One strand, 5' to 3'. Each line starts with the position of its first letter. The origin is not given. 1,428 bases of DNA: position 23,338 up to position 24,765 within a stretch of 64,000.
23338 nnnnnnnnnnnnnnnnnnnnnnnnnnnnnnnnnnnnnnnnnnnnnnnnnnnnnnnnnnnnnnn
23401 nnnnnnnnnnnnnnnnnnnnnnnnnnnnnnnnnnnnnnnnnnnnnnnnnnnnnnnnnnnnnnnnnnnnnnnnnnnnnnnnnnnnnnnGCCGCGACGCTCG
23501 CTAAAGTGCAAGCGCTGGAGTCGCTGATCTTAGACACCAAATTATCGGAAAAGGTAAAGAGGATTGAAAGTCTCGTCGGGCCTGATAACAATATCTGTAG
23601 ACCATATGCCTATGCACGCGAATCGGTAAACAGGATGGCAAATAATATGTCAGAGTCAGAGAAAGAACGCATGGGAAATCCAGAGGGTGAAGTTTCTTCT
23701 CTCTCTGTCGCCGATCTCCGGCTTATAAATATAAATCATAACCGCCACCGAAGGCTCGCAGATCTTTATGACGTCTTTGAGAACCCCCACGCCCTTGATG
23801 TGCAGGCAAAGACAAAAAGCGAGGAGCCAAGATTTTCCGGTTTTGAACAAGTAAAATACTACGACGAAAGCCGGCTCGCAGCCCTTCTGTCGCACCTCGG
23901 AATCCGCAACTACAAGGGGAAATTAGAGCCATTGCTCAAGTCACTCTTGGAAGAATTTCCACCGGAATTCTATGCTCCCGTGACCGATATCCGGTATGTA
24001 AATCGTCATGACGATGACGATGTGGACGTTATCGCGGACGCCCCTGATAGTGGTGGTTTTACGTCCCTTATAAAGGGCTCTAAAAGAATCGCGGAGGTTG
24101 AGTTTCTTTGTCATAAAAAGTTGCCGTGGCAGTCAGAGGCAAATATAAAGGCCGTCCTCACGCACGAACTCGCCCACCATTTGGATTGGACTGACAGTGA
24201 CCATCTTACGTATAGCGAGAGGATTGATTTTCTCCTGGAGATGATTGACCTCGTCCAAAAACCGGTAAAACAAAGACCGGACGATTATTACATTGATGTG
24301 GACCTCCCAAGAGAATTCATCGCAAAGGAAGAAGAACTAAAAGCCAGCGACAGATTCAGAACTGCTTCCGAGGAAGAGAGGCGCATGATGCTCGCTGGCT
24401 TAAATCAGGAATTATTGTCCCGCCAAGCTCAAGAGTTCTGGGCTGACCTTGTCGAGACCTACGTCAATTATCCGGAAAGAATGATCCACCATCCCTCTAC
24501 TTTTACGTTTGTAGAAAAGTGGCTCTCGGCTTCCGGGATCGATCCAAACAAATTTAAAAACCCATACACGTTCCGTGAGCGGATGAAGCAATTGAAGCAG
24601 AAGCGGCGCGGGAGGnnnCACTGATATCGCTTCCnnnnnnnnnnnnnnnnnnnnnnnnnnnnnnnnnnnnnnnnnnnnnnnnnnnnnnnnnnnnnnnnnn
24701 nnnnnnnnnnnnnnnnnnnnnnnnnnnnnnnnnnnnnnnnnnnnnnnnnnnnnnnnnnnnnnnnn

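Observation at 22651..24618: Insertion between uvrC and uvrA: small MORN-like repeat protein plus coiled-coil HExxH protein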

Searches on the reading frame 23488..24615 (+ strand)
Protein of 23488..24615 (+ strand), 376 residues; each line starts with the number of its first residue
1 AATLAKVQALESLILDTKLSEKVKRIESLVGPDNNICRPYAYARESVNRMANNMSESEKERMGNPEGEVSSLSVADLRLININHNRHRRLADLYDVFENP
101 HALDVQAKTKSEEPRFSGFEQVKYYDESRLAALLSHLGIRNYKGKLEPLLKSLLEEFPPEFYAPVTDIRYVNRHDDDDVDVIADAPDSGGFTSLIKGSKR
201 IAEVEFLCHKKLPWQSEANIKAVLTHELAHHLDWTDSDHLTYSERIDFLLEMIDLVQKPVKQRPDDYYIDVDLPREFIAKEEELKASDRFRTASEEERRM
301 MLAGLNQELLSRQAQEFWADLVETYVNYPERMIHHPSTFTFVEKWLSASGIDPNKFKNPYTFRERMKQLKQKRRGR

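Call 12: search_protein_representatives(protein=window:23488-24615:+)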
Query: 376 residues. Proteins with E-value up to 0.001 (for the whole library): 32; up to 1e-10: 3; up to 1e-30: 1. The best 32 are listed.
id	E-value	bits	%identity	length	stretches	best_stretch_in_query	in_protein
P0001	2.7e-250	845.8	100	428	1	1-376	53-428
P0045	1.9e-11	60.1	34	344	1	164-346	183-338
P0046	5.1e-11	58.7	30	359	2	156-281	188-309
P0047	1.2e-10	57.5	31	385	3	138-277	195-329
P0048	9.2e-10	54.5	31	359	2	161-287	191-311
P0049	2.0e-08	50.1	36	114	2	220-281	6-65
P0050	2.3e-08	49.9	30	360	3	146-277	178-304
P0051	1.6e-07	47.1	31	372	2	157-280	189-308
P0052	2.2e-07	46.7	35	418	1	149-349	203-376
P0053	3.5e-07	46.1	31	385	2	147-279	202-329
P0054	1.2e-06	44.3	30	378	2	150-281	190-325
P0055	3.2e-06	42.9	30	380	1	150-352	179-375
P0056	6.6e-06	41.9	29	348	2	138-277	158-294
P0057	8.7e-06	41.5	33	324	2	144-277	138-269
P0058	9.4e-06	41.4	28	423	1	147-295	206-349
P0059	2.6e-05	39.9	31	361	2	149-278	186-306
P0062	7.9e-05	38.3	30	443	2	133-277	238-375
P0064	8.6e-05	38.2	35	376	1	219-348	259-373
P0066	1.1e-04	37.8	27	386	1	152-278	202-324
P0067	1.3e-04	37.6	32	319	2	203-257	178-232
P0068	1.4e-04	37.5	40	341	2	215-259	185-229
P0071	1.8e-04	37.1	34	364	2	214-286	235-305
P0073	3.2e-04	36.3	39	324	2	220-264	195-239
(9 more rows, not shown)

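Call 15: search_protein_families(library=pfam, proteins=[P0045, P0046, P0047, P0048, P0050, P0052, P0055, P0058, P0062, P0064], max_evalue=0.1)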
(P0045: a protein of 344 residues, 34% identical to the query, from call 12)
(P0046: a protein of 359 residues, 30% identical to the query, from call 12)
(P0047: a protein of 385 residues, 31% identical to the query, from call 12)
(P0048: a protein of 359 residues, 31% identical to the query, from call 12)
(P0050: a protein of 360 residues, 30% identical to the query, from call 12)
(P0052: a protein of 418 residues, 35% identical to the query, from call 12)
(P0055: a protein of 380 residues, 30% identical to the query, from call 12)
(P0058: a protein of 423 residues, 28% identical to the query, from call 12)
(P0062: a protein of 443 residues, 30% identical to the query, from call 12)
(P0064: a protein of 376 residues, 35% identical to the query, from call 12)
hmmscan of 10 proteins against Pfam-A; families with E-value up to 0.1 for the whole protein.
P0045 (344 aa): 5 families
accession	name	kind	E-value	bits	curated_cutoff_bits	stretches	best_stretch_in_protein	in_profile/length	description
PF10518.14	TAT_signal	-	2.2e-05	24.6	22.7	1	19-37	2-20/21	TAT (twin-arginine translocation) pathway signal sequence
PF18241.6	AvrM-A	-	0.021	15.7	27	0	42-147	18-123/147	Flax-rust effector AvrM-A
PF10399.14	UCR_Fe-S_N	-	0.021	14.7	24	1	14-37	4-27/41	Ubiquitinol-cytochrome C reductase Fe-S subunit TAT signal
PF01435.24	Peptidase_M48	-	0.041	14.1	20.3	1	230-264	59-93/186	Peptidase family M48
PF13582.12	Reprolysin_3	-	0.093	13.7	22.4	0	185-246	67-116/123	Metallo-peptidase family M12B Reprolysin-like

P0046 (359 aa): 2 families
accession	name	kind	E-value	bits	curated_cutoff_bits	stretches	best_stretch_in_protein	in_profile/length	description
PF10399.14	UCR_Fe-S_N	-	0.068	13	24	0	19-45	4-29/41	Ubiquitinol-cytochrome C reductase Fe-S subunit TAT signal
PF01435.24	Peptidase_M48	-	0.072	13.4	20.3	0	246-283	61-98/186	Peptidase family M48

P0047 (385 aa): 0 families

P0048 (359 aa): 3 families
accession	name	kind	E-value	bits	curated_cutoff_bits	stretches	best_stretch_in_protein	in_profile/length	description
PF10518.14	TAT_signal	-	0.00027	21.2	22.7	1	20-37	1-18/21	TAT (twin-arginine translocation) pathway signal sequence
PF10399.14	UCR_Fe-S_N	-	0.0037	17.1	24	1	17-36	5-24/41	Ubiquitinol-cytochrome C reductase Fe-S subunit TAT signal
PF12004.13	DAB2P_C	-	0.056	13.1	24.3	0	206-245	24-64/512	Disabled homolog 2-interacting protein, C-terminal domain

P0050 (360 aa): 2 families
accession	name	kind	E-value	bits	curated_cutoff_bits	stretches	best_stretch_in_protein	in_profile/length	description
PF10263.15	SprT-like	-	0.012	15.9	25.6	1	222-267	40-79/108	SprT-like family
PF02980.22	FokI_dom_2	-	0.028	15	25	0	40-77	38-75/136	FokI, recognition domain, subdomain 2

P0052 (418 aa): 1 family
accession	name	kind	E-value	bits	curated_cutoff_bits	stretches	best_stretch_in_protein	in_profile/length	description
PF06167.18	Peptidase_M90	-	0.0056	16.7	26.2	1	339-371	208-240/243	Glucose-regulated metallo-peptidase M90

P0055 (380 aa): 1 family
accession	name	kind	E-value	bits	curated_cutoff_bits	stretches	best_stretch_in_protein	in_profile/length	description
PF02374.21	ArsA_ATPase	-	0.092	12.4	24.3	0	73-149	163-242/305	Anion-transporting ATPase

P0058 (423 aa): 0 families

P0062 (443 aa): 1 family
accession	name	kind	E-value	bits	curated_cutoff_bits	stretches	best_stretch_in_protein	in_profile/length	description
PF09276.15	Pertus-S5-tox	-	0.082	13.4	25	0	300-334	18-50/97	Pertussis toxin S5 subunit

P0064 (376 aa): 1 family
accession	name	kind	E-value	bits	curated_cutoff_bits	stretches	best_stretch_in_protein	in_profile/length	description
PF01435.24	Peptidase_M48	-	0.0027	18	20.3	1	255-347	59-147/186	Peptidase family M48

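Call 22: find_related_loci(query=A2, collection=genome_contigs, flank=6000)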
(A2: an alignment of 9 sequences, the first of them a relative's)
Query A2 (359 aa) in genome_contigs; peptide patterns used: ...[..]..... (x = any residue, [..] = any of these).
22 stretches matched a pattern; 5 encode a relative of the query (tblastn E <= 1e-3); 5 distinct loci.
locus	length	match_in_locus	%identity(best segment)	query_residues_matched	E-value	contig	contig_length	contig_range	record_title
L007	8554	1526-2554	38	21-359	3e-69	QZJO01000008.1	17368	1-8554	MAG: Candidatus Parcubacteria bacterium isolate SURF_37 contig-100_4778_length_17368_read_count_190945, whole genome sho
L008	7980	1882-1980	45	237-269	1e-4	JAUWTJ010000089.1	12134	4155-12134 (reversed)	MAG: Alphaproteobacteria bacterium isolate CSMAG_2577 CSMAG_2577_k127_7638443_length_12134_cov_17.4080, whole genome sho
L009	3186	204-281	58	244-269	2e-4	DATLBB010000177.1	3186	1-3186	MAG TPA_asm: Sedimentisphaerales bacterium isolate SMAG_U14287 k141_2967358, whole genome shotgun sequence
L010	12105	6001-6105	49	246-275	3e-4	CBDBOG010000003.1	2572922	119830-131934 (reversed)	MAG: Spirochaetia bacterium isolate 40739a5d-4c61-4e6f-ad63-b7fc718ca5ff genome assembly, contig: contig_3, whole genome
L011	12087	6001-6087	48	245-273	3e-4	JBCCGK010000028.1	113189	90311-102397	MAG: Bacteroidota bacterium isolate P01_B01_bin.41 k141_376537_length_113189_cov_31.6296, whole genome shotgun sequence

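Call 25: find_related_loci(query=A2, collection=metagenome_contigs, flank=6000)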
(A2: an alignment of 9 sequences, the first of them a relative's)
Query A2 (359 aa) in metagenome_contigs; peptide patterns used: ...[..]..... (x = any residue, [..] = any of these).
37 stretches matched a pattern; 7 encode a relative of the query (tblastn E <= 1e-3); 7 distinct loci.
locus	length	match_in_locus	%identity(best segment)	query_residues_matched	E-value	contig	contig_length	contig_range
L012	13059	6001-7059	41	1-357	1e-82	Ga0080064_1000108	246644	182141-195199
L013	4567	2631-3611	41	24-352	3e-75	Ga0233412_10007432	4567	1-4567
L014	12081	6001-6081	59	244-270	3e-5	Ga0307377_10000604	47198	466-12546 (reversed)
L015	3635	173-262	50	244-273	3e-5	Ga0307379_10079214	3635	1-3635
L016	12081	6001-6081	56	244-270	4e-5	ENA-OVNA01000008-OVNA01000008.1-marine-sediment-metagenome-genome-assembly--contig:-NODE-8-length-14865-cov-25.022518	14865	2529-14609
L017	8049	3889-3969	52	244-270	1e-4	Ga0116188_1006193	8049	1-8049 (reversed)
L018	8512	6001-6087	48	244-272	3e-4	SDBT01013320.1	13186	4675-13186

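Call 53: list_cluster_members(proteins=[P0045, P0046, P0047, P0048, P0050, P0052, P0055, P0058, P0062, P0064])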
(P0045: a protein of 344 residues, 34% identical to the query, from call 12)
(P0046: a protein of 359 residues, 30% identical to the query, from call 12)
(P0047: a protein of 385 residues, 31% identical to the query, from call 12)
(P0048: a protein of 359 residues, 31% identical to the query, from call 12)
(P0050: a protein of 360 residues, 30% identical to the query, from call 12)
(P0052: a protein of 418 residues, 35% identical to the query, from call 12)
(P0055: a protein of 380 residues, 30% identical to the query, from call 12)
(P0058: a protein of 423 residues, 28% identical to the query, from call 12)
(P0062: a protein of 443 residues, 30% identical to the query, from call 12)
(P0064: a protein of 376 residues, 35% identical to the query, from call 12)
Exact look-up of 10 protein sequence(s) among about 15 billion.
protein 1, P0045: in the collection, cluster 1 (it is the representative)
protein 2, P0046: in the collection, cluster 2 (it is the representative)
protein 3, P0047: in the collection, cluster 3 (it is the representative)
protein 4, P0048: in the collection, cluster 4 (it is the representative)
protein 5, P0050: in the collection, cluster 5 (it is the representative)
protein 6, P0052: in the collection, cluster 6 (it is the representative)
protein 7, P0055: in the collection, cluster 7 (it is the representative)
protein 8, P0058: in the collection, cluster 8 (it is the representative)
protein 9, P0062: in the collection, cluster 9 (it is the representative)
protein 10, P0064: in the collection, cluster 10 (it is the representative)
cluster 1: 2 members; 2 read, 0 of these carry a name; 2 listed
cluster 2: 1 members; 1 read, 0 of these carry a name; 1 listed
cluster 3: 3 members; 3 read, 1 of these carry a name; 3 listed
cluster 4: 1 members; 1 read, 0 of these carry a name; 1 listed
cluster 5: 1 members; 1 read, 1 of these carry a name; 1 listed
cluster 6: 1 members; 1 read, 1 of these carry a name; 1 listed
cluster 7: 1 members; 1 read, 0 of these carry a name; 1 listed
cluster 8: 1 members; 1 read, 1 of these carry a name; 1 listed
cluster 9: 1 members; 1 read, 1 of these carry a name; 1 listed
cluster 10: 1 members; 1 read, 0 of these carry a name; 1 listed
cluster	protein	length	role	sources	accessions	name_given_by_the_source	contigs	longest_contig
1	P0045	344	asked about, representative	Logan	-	-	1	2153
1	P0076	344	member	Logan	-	-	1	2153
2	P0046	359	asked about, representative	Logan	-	-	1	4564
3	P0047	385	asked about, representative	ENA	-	-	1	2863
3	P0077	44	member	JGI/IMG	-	hypothetical protein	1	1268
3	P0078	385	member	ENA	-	-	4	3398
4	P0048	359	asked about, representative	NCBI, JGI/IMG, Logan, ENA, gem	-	-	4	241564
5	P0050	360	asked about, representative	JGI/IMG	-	hypothetical protein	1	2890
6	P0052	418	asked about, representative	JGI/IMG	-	hypothetical protein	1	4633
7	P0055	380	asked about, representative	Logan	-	-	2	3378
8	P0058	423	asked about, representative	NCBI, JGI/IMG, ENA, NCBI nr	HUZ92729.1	MAG TPA: hypothetical protein VNG29_01890 [Candidatus Paceibacterota bacterium] | hypothetical protein [Candidatus Paceibacterota bacterium]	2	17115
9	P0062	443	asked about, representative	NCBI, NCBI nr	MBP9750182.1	MAG: hypothetical protein KBD21_05640 [Candidatus Pacebacteria bacterium] | hypothetical protein [Candidatus Paceibacterota bacterium]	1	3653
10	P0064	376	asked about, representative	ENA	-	-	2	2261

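Call 56: find_encoding_contigs(protein=P0058, flank=6000, max_places=1)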
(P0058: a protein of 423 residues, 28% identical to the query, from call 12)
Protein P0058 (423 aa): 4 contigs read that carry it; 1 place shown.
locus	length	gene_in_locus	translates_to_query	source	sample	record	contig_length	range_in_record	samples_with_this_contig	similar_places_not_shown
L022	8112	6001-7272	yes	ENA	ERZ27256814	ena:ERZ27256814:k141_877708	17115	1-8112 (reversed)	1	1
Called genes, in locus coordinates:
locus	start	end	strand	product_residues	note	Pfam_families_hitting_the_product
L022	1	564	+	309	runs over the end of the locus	PF07992:Pyr_redox_2, PF12831:FAD_oxidored (weak), PF13738:Pyr_redox_3, PF00070:Pyr_redox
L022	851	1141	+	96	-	PF00166:Cpn10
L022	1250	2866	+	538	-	PF00118:Cpn60_TCP1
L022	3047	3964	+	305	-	PF02511:Thy1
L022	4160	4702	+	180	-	PF04011:LemA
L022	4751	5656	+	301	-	PF01435:Peptidase_M48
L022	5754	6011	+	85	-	-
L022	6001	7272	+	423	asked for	-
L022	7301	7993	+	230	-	PF00696:AA_kinase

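Call 80: list_cluster_members(proteins=[P0053, P0054, P0056, P0057, P0059, P0066, P0067, P0068, P0071, P0073])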
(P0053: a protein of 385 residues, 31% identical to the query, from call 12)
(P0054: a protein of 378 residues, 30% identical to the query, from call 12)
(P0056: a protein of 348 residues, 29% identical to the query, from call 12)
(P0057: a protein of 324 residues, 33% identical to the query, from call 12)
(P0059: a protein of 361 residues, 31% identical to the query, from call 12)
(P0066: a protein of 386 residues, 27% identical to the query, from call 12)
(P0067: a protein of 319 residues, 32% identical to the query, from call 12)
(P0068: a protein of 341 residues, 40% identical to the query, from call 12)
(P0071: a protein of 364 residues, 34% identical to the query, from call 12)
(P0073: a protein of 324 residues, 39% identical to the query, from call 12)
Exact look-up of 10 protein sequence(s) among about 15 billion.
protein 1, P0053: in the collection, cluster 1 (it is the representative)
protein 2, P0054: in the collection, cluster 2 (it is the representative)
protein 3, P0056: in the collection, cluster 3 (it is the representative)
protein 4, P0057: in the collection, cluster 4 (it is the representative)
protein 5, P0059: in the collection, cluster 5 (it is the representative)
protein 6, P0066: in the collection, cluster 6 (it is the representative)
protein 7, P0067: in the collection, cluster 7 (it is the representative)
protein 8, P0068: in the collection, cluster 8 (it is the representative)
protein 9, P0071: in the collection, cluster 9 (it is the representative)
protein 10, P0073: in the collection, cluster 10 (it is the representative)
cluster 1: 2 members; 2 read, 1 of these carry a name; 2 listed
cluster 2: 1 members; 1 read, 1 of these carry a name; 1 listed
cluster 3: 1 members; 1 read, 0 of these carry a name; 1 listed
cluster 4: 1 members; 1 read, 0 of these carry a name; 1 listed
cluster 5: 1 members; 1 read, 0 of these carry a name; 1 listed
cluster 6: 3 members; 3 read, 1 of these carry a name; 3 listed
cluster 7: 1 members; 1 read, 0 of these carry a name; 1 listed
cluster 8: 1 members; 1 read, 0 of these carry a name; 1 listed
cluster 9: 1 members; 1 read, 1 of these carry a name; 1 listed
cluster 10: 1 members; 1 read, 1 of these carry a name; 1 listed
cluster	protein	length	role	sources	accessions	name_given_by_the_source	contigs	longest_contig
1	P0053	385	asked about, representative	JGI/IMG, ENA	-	hypothetical protein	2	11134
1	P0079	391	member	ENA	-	-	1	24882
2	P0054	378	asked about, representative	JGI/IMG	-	hypothetical protein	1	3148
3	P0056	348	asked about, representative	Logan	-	-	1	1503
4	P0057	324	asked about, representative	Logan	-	-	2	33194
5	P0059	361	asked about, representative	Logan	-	-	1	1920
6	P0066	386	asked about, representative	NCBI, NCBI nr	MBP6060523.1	MAG: hypothetical protein KA515_00770 [Candidatus Pacebacteria bacterium] | hypothetical protein [Candidatus Paceibacterota bacterium]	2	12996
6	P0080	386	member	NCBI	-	-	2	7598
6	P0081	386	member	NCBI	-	-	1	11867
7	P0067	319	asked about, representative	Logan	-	-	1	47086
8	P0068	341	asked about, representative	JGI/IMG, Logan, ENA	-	-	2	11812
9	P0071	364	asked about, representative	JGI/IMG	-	hypothetical protein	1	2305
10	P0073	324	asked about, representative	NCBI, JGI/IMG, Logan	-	hypothetical protein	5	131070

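Call 81: find_encoding_contigs(protein=P0066, flank=5000, max_places=1)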
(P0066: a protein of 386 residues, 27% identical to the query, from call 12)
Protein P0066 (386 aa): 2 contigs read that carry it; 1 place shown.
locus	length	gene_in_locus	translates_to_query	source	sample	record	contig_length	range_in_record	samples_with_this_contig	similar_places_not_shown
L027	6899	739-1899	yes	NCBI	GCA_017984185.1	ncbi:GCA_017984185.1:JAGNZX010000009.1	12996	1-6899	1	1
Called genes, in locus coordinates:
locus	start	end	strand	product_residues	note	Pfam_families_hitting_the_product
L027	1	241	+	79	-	?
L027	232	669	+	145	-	-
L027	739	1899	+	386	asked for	-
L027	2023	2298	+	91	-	-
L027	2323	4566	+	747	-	PF00982:Glyco_transf_20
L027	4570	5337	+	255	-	PF02358:Trehalose_PPase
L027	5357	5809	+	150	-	-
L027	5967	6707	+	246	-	PF00702:Hydrolase (weak), PF05116:S6PP, PF08282:Hydrolase_3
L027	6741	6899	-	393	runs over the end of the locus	PF01209:Ubie_methyltran (faint), PF08241:Methyltransf_11, PF13649:Methyltransf_25 (weak), PF13847:Methyltransf_31 (weak)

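Call 82: find_encoding_contigs(protein=P0073, flank=5000, max_places=1)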
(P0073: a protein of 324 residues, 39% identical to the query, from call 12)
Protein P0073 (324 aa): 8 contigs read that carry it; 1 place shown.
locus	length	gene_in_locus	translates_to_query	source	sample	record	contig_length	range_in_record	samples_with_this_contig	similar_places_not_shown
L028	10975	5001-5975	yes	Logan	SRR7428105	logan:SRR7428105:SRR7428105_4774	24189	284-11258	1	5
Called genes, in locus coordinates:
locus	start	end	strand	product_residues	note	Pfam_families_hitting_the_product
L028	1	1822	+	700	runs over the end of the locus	?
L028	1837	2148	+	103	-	PF18908:DUF5663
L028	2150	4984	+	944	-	-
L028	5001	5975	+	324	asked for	-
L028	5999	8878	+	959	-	PF26449:DUF8128, PF01935:DUF87 (faint), PF10412:TrwB_AAD_bind (faint)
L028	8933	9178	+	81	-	-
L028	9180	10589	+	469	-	-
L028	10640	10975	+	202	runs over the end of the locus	PF00334:NDK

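Call 83: search_protein_families(library=pfam, proteins=[L012:599-1912:+, L012:1909-2922:+, L012:2915-3295:+, L012:3383-3769:+, L012:4802-5404:+, L012:7208-8956:+, L028:2150-4984:+, L028:9180-10589:+, L007:784-1131:+, L007:1135-1452:+], max_evalue=0.01)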
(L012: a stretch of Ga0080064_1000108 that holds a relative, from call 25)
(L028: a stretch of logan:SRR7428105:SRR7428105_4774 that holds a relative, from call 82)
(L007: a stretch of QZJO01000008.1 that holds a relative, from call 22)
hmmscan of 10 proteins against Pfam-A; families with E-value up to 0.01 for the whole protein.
L012:599-1912:+ (437 aa): 2 families
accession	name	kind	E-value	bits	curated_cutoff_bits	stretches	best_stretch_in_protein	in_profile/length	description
PF01547.30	SBP_bac_1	-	1.1e-20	75.3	26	1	81-344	38-304/307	Bacterial extracellular solute-binding protein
PF13416.11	SBP_bac_8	-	2.7e-17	63.9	27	1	68-366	13-269/279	Bacterial extracellular solute-binding protein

L012:1909-2922:+ (337 aa): 1 family
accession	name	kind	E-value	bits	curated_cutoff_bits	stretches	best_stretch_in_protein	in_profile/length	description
PF18895.5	T4SS_pilin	-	0.0003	21.3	26.6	1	63-123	11-69/71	Type IV secretion system pilin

L012:2915-3295:+ (126 aa): 2 families
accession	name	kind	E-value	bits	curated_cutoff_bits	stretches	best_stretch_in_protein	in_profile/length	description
PF18895.5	T4SS_pilin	-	2.1e-09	37.7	26.6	1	49-112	3-65/71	Type IV secretion system pilin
PF04956.18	TrbC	-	5.1e-05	23.9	27.9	1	14-113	8-93/98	TrbC/VIRB2 pilin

L012:3383-3769:+ (128 aa): 1 family
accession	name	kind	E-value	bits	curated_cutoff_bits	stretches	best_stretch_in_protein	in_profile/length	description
PF18895.5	T4SS_pilin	-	3.4e-08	33.9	26.6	1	37-96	7-65/71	Type IV secretion system pilin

L012:4802-5404:+ (200 aa): 0 families

L012:7208-8956:+ (582 aa): 5 families
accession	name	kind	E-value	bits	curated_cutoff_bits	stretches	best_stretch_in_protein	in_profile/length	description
PF02618.21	YceG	-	1.9e-78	264.1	32.4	1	275-577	1-274/275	YceG-like family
PF01135.25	PCMT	-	6.7e-44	150.6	20.3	1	13-225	4-207/210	Protein-L-isoaspartate(D-aspartate) O-methyltransferase (PCMT)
PF13847.12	Methyltransf_31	-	9.7e-06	25.8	27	1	81-173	2-84/145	Methyltransferase domain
PF13649.12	Methyltransf_25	-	0.0024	19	27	1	86-181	1-82/97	Methyltransferase domain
PF08241.18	Methyltransf_11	-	0.0064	17.5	21.2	0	87-176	1-73/95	Methyltransferase domain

L028:2150-4984:+ (944 aa): 1 family
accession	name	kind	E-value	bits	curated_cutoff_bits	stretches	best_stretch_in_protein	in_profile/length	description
PF01988.24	VIT1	-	0.0058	16.9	28.1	0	310-412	76-181/214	VIT family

L028:9180-10589:+ (469 aa): 0 families

L007:784-1131:+ (115 aa): 0 families

L007:1135-1452:+ (105 aa): 1 family
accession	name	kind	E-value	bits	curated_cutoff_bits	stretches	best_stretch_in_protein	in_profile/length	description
PF24722.1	DUF7674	-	0.0023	18.5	27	1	62-101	36-74/111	Domain of unknown function (DUF7674)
